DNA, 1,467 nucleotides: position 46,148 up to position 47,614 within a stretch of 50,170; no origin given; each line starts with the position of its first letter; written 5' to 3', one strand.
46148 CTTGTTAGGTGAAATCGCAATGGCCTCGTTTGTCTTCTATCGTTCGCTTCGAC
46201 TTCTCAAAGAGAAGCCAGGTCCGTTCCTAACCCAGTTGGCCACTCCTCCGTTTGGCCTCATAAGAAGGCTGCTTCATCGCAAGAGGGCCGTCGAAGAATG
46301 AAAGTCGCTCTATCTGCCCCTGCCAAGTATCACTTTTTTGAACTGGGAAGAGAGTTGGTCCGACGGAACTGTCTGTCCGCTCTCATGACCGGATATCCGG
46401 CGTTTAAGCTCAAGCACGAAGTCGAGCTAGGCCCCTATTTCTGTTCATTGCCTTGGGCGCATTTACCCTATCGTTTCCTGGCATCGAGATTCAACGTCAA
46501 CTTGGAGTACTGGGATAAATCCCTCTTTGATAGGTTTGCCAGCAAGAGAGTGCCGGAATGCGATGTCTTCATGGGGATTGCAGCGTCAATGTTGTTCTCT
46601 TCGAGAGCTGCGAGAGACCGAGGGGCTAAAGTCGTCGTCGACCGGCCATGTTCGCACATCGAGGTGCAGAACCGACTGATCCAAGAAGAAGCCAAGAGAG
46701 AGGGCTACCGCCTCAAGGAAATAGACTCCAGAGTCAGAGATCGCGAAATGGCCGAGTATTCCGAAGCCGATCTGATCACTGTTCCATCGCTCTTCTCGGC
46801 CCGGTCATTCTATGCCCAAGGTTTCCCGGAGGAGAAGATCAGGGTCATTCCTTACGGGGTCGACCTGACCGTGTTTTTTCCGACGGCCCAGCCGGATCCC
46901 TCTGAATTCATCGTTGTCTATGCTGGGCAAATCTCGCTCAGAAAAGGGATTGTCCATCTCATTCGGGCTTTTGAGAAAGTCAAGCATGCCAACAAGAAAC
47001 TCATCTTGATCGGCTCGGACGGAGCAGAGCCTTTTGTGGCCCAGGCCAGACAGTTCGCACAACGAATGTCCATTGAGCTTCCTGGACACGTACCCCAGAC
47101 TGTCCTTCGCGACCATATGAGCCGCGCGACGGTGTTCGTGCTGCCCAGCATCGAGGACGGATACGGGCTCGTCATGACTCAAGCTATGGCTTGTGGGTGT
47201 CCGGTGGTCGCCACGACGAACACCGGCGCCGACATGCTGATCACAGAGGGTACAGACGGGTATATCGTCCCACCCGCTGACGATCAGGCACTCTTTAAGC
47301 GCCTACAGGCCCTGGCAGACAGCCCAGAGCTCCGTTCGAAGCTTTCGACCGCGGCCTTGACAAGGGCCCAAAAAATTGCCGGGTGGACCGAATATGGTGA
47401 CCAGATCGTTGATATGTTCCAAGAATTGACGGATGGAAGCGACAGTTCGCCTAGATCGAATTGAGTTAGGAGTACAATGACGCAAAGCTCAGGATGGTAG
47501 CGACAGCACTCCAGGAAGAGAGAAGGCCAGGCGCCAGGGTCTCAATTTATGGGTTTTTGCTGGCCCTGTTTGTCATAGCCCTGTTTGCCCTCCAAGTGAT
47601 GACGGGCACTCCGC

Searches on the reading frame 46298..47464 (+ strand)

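Call 8: search_protein_families(library=pfam, proteins=[window:46298-47464:+], max_evalue=0.01)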
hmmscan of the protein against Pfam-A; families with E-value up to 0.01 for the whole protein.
window:46298-47464:+ (388 aa): 6 families
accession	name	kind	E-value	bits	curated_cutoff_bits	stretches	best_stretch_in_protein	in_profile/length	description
PF00534.26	Glycos_transf_1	-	1.6e-30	106.4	26.4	1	200-353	12-169/172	Glycosyl transferases group 1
PF13692.12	Glyco_trans_1_4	-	2e-28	99.9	27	1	204-340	2-140/142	Glycosyl transferases group 1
PF20706.3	GT4-conflict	-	2.7e-12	46.8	26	1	180-329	173-339/385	Family 4 Glycosyltransferase in conflict systems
PF13439.12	Glyco_transf_4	-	5.3e-07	30.2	28.5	1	12-191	7-169/170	Glycosyltransferase Family 4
PF13524.12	Glyco_trans_1_2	-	1.5e-06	28.7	25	1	234-359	16-131/144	Glycosyl transferase-like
PF13579.12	Glyco_trans_4_4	-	0.00024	21.9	29.7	1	99-187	83-158/158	Glycosyl transferase 4-like domain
